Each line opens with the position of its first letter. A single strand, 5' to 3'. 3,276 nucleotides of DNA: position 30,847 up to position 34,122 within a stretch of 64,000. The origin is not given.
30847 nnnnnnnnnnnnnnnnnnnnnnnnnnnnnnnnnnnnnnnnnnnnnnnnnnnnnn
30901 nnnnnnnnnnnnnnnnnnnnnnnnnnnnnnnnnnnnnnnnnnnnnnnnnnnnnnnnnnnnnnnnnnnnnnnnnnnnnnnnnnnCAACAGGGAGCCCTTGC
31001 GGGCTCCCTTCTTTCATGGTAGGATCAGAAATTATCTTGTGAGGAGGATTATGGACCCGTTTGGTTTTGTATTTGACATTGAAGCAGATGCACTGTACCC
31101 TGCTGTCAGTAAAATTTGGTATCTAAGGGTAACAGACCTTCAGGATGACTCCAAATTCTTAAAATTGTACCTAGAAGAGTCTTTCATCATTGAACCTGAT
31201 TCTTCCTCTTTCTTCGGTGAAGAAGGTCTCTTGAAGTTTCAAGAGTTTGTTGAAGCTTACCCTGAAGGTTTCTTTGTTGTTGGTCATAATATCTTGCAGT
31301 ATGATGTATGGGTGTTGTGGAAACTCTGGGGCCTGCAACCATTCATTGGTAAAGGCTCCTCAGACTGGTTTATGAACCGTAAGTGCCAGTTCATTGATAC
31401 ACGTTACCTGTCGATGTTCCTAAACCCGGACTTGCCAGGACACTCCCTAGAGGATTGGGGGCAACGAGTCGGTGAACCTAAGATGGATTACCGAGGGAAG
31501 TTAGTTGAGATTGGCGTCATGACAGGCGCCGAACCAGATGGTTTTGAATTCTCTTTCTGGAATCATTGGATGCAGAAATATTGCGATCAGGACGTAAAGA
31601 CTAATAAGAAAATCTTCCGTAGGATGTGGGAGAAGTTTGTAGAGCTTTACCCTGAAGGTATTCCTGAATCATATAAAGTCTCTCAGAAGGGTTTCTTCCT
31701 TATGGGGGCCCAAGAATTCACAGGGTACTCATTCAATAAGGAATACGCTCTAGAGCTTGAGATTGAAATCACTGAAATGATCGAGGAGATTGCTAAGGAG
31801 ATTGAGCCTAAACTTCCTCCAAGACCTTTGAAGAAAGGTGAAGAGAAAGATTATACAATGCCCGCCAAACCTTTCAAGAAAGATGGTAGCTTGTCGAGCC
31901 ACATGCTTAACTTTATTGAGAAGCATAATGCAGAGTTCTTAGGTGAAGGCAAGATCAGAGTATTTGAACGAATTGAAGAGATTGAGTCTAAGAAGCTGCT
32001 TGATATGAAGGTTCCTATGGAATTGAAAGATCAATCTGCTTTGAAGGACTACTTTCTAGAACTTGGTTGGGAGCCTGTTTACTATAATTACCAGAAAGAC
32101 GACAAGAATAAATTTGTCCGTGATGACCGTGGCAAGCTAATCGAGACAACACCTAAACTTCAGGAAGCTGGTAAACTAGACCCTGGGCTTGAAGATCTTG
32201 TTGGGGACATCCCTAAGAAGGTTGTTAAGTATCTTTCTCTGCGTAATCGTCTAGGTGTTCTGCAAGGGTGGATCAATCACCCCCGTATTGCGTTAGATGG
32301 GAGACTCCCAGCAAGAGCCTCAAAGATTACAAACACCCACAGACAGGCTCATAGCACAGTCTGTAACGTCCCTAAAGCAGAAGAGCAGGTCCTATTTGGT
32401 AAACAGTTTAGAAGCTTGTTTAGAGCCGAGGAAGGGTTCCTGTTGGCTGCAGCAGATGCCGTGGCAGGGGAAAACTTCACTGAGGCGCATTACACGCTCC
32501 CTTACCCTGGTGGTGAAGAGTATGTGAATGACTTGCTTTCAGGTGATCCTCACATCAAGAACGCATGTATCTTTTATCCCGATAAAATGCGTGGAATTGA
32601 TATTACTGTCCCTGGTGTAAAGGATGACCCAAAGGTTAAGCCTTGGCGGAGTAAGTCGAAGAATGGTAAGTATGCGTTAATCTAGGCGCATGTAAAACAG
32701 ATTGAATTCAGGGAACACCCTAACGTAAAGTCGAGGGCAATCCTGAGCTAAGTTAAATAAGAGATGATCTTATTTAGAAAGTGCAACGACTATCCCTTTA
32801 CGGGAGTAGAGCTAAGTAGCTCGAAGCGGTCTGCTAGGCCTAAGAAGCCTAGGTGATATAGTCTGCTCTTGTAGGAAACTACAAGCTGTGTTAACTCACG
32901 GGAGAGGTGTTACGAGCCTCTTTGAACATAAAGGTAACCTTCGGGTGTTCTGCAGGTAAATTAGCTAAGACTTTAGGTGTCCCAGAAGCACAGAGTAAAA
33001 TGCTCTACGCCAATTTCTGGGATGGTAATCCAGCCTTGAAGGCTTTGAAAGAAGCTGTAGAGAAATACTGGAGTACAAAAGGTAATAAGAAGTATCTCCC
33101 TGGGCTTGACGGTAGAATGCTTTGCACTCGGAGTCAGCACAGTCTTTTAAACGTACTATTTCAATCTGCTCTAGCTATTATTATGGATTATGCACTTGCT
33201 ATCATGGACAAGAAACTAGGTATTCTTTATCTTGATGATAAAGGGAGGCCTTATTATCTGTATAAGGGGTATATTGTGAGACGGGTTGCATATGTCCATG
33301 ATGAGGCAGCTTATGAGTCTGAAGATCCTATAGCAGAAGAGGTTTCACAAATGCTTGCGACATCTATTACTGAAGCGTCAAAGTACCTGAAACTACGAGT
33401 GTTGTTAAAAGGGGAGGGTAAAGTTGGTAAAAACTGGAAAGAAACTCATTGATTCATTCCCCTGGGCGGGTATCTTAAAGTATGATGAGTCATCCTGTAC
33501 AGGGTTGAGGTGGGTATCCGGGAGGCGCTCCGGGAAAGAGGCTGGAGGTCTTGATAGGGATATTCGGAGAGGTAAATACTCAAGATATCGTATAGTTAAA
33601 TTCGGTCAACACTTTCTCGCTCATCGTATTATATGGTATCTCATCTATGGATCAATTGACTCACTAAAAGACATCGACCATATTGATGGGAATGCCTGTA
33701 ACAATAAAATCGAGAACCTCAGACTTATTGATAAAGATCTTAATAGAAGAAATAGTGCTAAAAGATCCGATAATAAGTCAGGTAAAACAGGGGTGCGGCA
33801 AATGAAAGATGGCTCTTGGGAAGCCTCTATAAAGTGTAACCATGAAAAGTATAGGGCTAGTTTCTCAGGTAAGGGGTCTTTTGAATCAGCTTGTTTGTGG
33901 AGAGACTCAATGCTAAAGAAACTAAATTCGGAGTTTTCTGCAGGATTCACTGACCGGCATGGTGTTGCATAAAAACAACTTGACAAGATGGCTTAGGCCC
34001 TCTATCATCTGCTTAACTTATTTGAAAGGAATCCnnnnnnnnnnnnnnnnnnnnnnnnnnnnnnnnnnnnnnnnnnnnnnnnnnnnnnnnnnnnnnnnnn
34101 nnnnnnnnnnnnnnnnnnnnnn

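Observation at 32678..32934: ORF-less 257-nt group I intron interrupting the family-A DNA polymerase within motif B (O-helix)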

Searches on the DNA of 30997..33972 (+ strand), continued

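Call 48: search_with_rna_model(model_id=R1, sources=[window, L002, L024, L025, L026, L027, L028, L029, L030, L031, L032, L033, L034, L035, L036, L037, L038, L039, L040, L041, L042, L043, L044, L045, L046, L047, L048, L049, L050, L051, L052, L053, L054, L055, L056, L057, L058, L059, L060, L061, L062, L063, L064, L065, L066, L067, L068, L069, L070, L071, L072, L073, L074, L075, L076, L077, L078, L079, L080, L081, L082, L083, L084, L085, L086, L087, L088, L089, L090, L091, L092, L093, L094, L095, L096, L097, L098, L099, L100, L101, L102, L103, L104, L105, L106, L107, L108, L109, L110, L111, L112, L113, L114, L115, L116, L117, L118, L119, L120, L121], max_evalue=0.001, make_alignment=true)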
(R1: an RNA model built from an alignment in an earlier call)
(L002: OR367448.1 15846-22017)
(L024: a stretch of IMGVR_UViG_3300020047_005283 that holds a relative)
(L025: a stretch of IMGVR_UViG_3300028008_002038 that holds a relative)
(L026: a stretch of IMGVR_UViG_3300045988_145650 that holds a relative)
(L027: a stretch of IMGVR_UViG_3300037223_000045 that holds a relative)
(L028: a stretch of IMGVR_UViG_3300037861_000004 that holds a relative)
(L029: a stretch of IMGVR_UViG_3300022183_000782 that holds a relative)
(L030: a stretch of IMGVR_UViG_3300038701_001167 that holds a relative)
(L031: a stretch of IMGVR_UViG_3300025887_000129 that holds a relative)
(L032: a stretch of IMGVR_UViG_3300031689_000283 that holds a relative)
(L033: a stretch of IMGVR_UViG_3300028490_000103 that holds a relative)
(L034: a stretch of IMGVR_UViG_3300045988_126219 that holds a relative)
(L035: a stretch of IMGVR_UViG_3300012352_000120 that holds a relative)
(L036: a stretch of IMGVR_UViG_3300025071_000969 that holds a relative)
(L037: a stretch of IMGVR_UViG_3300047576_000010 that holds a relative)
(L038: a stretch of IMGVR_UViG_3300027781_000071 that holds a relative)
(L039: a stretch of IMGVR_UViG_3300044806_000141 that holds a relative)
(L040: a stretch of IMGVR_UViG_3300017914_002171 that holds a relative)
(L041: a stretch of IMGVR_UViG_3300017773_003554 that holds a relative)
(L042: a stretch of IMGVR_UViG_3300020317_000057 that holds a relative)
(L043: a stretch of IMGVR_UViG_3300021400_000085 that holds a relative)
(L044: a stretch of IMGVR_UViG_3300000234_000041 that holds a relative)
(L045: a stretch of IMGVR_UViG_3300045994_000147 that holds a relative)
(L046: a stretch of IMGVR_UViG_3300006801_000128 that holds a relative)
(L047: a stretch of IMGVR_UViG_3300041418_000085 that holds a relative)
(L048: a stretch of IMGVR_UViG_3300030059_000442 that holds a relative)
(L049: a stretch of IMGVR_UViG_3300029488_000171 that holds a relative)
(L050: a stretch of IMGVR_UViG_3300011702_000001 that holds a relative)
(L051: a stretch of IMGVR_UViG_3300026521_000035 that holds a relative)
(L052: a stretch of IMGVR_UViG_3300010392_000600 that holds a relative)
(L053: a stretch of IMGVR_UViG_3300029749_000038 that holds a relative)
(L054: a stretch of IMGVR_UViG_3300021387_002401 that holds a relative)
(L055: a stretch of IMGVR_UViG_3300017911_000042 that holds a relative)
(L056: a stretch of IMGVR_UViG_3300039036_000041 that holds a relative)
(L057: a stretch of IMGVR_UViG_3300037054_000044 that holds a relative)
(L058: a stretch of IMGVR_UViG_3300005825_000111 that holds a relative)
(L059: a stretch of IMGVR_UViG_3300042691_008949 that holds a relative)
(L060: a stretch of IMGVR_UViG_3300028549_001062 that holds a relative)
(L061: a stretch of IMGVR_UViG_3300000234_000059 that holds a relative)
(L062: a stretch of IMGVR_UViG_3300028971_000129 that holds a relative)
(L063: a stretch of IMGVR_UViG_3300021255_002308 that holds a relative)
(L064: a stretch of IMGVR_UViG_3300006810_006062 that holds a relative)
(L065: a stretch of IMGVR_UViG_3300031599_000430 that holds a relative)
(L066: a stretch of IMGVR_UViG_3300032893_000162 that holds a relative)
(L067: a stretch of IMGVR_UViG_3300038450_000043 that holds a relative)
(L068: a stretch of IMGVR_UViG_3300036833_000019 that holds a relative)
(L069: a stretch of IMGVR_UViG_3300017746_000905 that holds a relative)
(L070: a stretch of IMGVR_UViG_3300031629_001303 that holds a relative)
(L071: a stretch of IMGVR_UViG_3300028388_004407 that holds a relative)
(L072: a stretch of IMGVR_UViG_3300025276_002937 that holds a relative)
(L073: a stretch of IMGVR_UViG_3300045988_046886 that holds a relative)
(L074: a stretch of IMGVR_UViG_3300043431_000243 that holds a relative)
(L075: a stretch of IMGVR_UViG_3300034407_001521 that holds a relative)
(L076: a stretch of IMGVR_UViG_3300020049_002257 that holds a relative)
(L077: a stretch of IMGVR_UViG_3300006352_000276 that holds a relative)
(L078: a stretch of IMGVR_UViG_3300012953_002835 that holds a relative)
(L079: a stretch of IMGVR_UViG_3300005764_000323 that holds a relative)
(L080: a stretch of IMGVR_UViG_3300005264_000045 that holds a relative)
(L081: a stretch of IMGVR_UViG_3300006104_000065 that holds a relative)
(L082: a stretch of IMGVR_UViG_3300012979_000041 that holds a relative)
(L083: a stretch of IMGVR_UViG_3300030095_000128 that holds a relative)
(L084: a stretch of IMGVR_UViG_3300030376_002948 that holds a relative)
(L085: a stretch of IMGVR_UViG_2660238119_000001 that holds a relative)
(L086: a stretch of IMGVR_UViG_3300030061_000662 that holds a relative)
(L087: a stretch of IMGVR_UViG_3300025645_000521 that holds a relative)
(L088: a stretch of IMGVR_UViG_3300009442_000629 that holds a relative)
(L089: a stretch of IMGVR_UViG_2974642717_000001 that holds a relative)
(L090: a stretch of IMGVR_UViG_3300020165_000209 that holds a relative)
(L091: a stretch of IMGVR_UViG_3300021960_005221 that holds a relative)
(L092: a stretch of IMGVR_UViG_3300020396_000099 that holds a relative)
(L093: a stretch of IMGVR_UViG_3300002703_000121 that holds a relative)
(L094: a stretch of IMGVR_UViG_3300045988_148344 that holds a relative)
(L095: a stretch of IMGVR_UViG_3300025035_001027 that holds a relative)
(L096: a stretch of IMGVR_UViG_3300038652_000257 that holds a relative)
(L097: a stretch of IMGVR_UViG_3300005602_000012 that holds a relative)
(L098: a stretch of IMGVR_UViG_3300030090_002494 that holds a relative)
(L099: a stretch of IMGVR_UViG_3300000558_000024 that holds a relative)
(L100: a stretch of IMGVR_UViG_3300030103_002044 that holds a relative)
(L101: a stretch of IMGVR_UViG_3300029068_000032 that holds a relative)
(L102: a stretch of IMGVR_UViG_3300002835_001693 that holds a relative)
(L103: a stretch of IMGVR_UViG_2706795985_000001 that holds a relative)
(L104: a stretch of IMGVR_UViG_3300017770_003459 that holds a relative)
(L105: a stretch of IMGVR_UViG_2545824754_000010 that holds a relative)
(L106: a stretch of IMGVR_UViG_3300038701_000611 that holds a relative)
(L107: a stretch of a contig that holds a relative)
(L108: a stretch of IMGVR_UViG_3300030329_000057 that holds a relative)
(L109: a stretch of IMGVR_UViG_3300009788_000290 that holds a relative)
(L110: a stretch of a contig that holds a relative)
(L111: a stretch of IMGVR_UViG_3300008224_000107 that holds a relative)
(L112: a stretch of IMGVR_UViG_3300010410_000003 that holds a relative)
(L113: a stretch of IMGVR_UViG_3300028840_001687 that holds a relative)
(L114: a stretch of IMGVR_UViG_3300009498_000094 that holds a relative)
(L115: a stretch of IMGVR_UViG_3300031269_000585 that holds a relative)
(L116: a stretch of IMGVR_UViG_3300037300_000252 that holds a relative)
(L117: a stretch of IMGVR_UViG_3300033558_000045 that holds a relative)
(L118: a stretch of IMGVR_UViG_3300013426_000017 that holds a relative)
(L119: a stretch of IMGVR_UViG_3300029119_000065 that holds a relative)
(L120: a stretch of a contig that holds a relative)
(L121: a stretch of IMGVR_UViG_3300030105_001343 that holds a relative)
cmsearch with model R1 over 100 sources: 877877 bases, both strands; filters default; matches with E-value up to 0.001: 128.
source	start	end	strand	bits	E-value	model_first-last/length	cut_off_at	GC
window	32694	32884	+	248.1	7.7e-65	1-191/191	no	0.42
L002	3001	3175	+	143.4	2.2e-36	1-191/191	no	0.54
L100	3241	3413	-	136.6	1.5e-34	1-191/191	no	0.45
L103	5167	5351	+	134.3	6.6e-34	1-191/191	no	0.46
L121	2050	2229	-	124.3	3.3e-31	1-191/191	no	0.51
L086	9601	9780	-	122.6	9.7e-31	1-191/191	no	0.52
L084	4859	5029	+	121.7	1.8e-30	1-191/191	no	0.55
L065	5006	5183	+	118.9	9.9e-30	1-191/191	no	0.48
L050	10696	10902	-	117.8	2e-29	1-191/191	no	0.54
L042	2738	2913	-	117.3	2.7e-29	1-191/191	no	0.48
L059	1547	1722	+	116.7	3.8e-29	1-191/191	no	0.51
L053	5461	5703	-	115.6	8e-29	1-191/191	no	0.35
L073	1077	1319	+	115.6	8e-29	1-191/191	no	0.35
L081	1082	1264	-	115.5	8.2e-29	1-191/191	no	0.48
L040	5080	5253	+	115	1.1e-28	1-191/191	no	0.55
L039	6038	6214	+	114.3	1.8e-28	1-191/191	no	0.46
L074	7233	7409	-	114.3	1.8e-28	1-191/191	no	0.46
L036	4172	4353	+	113.4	3.1e-28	1-191/191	no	0.45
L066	11161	11326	-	112.9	4.2e-28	1-191/191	no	0.51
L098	5511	5675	-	112.7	4.8e-28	1-191/191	no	0.49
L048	4248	4428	+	112.4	5.9e-28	1-191/191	no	0.48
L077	724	904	-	112.4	5.9e-28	1-191/191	no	0.48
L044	3166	3348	+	111.9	8.1e-28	1-191/191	no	0.41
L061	9471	9653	-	111.9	8.1e-28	1-191/191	no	0.41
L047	281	446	-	111.2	1.3e-27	1-191/191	no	0.49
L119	3604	3808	-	110.9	1.5e-27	1-191/191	no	0.4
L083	6463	6628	+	110.6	1.8e-27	1-191/191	no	0.53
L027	681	851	-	110.5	2e-27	1-191/191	no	0.49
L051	6241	6427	-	110.4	2e-27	1-191/191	no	0.44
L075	4992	5157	-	110.1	2.4e-27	1-191/191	no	0.52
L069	5615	5794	+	109.5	3.5e-27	1-191/191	no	0.43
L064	1966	2131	-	109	4.8e-27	1-191/191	no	0.52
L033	1160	1320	+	108.6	6.1e-27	1-191/191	no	0.44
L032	2319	2482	-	107.3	1.4e-26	1-191/191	no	0.49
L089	124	308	-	106.5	2.4e-26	1-191/191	no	0.5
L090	6656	6830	+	105.9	3.3e-26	1-191/191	no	0.43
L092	11902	12076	+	105.9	3.3e-26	1-191/191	no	0.43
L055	518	691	+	105.4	4.5e-26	1-191/191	no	0.48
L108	226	389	+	105.1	5.5e-26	1-191/191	no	0.52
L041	3151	3317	+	104.9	6.4e-26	1-191/191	no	0.53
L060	5684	5899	-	104.6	7.8e-26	1-191/191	no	0.4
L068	10114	10281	+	104.5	8.2e-26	1-191/191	no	0.45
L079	914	1089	+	103.6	1.4e-25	1-191/191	no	0.61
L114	12672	12843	+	103.4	1.6e-25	1-191/191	no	0.49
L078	1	167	-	103.3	1.7e-25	1-184/191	3'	0.54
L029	5145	5311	+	102.5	2.9e-25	1-191/191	no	0.53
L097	9387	9548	-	102.5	2.9e-25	1-191/191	no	0.51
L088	2962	3150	+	101.9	4.3e-25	1-191/191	no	0.46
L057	6574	6742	+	101.8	4.4e-25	1-191/191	no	0.5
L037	4355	4518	-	101.3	5.9e-25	1-191/191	no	0.49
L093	5842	6055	-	101.2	6.3e-25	1-191/191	no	0.41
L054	1764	1926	+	100.8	8.5e-25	1-191/191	no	0.48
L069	5213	5398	+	100.4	1.1e-24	1-191/191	no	0.45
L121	3408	3583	-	100.1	1.2e-24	1-191/191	no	0.52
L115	1030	1225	-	99.8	1.5e-24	1-191/191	no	0.42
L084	5705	5886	+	99.8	1.5e-24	1-191/191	no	0.47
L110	1641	1829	+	99.4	2e-24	1-191/191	no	0.38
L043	3313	3475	+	98.7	3.1e-24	1-191/191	no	0.48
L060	7198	7378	-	97.6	6e-24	1-191/191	no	0.43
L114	12048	12254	+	97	9.1e-24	1-191/191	no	0.42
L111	6150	6334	+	96.9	9.5e-24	1-191/191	no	0.44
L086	10971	11144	-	96.8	1e-23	1-191/191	no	0.55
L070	2203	2393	-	96.5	1.2e-23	1-191/191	no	0.44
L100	2868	3033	-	95.8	1.9e-23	1-191/191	no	0.45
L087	2307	2496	+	95.5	2.3e-23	1-191/191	no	0.44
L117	554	807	-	95.2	2.7e-23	1-191/191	no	0.35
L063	1776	1951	+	95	3.2e-23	1-191/191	no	0.48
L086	10111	10283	-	94.4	4.6e-23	1-191/191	no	0.52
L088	2444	2614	+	94.2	5.3e-23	1-191/191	no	0.47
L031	2693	2885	+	92.4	1.6e-22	1-191/191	no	0.44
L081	768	984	-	86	9e-21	1-191/191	no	0.45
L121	3046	3210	-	81.3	1.6e-19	1-191/191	no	0.56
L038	6864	7028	-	79.7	4.5e-19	1-191/191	no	0.52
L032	2698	2869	-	78.1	1.2e-18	1-191/191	no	0.47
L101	3760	3941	-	77.8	1.5e-18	1-191/191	no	0.46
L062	1721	1896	-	74.6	1.1e-17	1-191/191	no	0.39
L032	3528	3702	-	73.4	2.4e-17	1-191/191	no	0.46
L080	159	332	-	70.3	1.6e-16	1-191/191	no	0.42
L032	3866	4040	-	61.2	4.7e-14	1-191/191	no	0.5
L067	13506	13620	+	60.8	6.1e-14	1-134/191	3'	0.54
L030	1211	1375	-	60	1e-13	1-191/191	no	0.46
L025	3934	4134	+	58.9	2.1e-13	1-191/191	no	0.47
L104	3715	3915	+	58.9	2.1e-13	1-191/191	no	0.47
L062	10656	10800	-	58.5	2.7e-13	1-191/191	no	0.33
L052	1012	1218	+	58.1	3.5e-13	1-191/191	no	0.45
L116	6175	6358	+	58.1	3.5e-13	1-191/191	no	0.44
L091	3716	3916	+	57.2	5.9e-13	1-191/191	no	0.48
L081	1363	1535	-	56.4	9.8e-13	1-191/191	no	0.43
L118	4331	4581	+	55.8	1.4e-12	1-191/191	no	0.35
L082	4926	5125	-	55.4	1.9e-12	1-191/191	no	0.44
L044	2188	2386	+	55.2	2.1e-12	1-191/191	no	0.36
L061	10433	10631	-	55.2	2.1e-12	1-191/191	no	0.36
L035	524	734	-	55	2.4e-12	1-191/191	no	0.45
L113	4133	4290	-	54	4.2e-12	1-191/191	no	0.49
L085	4215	4376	-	51.9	1.6e-11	1-191/191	no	0.55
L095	2938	3088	+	51.2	2.5e-11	1-191/191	no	0.44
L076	1683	1858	+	50.8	3.2e-11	1-191/191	no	0.39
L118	1393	1570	+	50.5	3.8e-11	1-191/191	no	0.38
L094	9696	9892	-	50.4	4.2e-11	1-191/191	no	0.37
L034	419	580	-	49.8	6e-11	1-191/191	no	0.41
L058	4009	4176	-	48.4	1.5e-10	1-191/191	no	0.51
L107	6140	6307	-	48.2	1.6e-10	1-191/191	no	0.45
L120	265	469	+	48.1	1.8e-10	1-191/191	no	0.37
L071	1863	1999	-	47.7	2.2e-10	1-191/191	no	0.32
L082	4405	4605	-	47.1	3.2e-10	1-191/191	no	0.44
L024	2278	2471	+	47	3.6e-10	1-191/191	no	0.39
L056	11910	12081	-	46.7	4.2e-10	1-191/191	no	0.4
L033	911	1080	+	44.6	1.5e-09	1-191/191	no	0.42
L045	10346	10519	+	43.4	3.4e-09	1-191/191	no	0.36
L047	1856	2013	-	41.5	1.1e-08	1-191/191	no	0.44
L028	5491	5648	+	41.2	1.3e-08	1-191/191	no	0.4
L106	5297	5470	-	40.5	2.1e-08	1-191/191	no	0.56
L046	431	577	-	40.1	2.6e-08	1-191/191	no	0.41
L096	4882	5040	+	39.7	3.3e-08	1-191/191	no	0.38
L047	2917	3077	-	39.7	3.5e-08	1-191/191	no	0.42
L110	4093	4250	+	38.6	6.8e-08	1-191/191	no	0.4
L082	10098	10280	-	38.4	7.5e-08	1-191/191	no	0.46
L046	1201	1339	-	38.2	8.7e-08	1-191/191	no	0.4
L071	3452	3589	-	37.4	1.5e-07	1-191/191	no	0.33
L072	6936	7065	-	36.9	1.9e-07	57-191/191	5'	0.45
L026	686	894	-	36.1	3.2e-07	1-191/191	no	0.47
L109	4425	4631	-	31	8.1e-06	1-191/191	no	0.48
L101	4255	4327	-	29.8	1.7e-05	1-191/191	no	0.34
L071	2725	2800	-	29.1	2.6e-05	15-89/191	no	0.29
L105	2409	2561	+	28.2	4.4e-05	1-191/191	no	0.33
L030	1781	1985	-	25.6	0.00024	1-191/191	no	0.44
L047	1395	1458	-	23.9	0.00065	1-191/191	no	0.36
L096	4125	4264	+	23.9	0.00067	1-191/191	no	0.4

Alignment A3: 128 matches aligned to the model, 545 columns, each read 5' to 3' on its own strand. Consensus structure (alignment columns), stored with it:
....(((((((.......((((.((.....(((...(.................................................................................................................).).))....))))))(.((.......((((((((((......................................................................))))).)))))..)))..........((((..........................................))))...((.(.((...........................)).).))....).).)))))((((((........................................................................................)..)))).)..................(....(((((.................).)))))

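Call 68: search_dna_similar(query=window:32678-32934:+, collection=phages, mode=distant, max_rows=60, rows=spread)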
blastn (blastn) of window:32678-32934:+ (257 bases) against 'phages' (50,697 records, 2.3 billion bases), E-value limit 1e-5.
Records with a match: 94; places in all: 101; records where one place covers at least 80% of the query: 0.
Best place of each record, by identity: 90-95% 16; 80-90% 47; 60-80% 31.
By first word of the organism name: Staphylococcus 51; Pseudomonas 12; Vibrio 11; Escherichia 6; Pseudoalteromonas 4; Ralstonia 2; Bacillus 2; Clostridium 2; Bacteriophage 2; phage 1; and 1 more.
By host as written in the record: Staphylococcus sp. 15; Pseudomonas syringae pv. porri LMG 28495 8; Staphylococcus aureus 8; - 5; Pseudomonas syringae CC0094 4; Escherichia coli 3; Ralstonia pseudosolanacearum (NCPPB 4694) 2; Staphylococcus epidermidis 36-1 2; and 35 more.
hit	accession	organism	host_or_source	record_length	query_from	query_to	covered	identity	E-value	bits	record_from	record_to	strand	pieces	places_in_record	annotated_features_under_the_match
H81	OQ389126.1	Ralstonia phage BOESR1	Ralstonia pseudosolanacearum (NCPPB ...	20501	17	204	73%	70.0%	8e-14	82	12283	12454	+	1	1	DNA polymerase | DNA polymerase I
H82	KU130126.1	Pseudomonas phage vB_PsyM_KIL1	Pseudomonas syringae pv. porri LMG 28495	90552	28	148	47%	74.4%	1e-12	80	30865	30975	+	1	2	none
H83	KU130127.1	Pseudomonas phage vB_PsyM_KIL2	Pseudomonas syringae pv. porri LMG 28495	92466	28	148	47%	74.4%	1e-12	80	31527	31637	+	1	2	none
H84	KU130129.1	Pseudomonas phage vB_PsyM_KIL4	Pseudomonas syringae pv. porri LMG 28495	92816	28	148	47%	74.4%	1e-12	80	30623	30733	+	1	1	none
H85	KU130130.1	Pseudomonas phage vB_PsyM_KIL5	Pseudomonas syringae pv. porri LMG 28495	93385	28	148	47%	74.4%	1e-12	80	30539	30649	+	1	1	none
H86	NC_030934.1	Pseudomonas phage vB_PsyM_KIL1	Pseudomonas syringae pv. porri LMG 28495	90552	28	148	47%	74.4%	1e-12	80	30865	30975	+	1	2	none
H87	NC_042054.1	Pseudomonas phage vB_PsyM_KIL4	Pseudomonas syringae pv. porri LMG 28495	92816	28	148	47%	74.4%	1e-12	80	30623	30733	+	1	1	none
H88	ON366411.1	Bacillus phage vB_BceH_LY2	Bacillus cereus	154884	100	208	42%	75.5%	2e-8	65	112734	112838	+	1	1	none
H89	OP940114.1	Staphylococcus phage vB_SauM_VL10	Staphylococcus aureus ATCC43300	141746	28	131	40%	77.6%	3e-12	77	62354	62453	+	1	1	none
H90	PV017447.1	Staphylococcus phage CIFT_MFB_MRSA28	Staphylococcus aureus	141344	28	131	40%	76.6%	1e-10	73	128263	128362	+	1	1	Intron_gpI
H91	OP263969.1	Staphylococcus phage Koomba-kaat_1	Staphylococcus aureus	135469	28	131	40%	76.6%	1e-10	73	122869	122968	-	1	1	none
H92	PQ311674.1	Staphylococcus phage CIFT_MFB_MRSA12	Staphylococcus aureus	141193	28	131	40%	76.6%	1e-10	73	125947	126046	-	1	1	none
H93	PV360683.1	Staphylococcus phage CIFT_MFB_MRSA16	Staphylococcus aureus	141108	28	131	40%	76.6%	1e-10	73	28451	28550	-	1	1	intron_gpI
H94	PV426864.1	Staphylococcus phage CIFT_MFB_MRSA21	Staphylococcus aureus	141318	28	131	40%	76.6%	1e-10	73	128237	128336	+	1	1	intron_gpI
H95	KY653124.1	Staphylococcus phage IME1367_01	Staphylococcus warneri IME1367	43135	28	117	35%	79.1%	1e-10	72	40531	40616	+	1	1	none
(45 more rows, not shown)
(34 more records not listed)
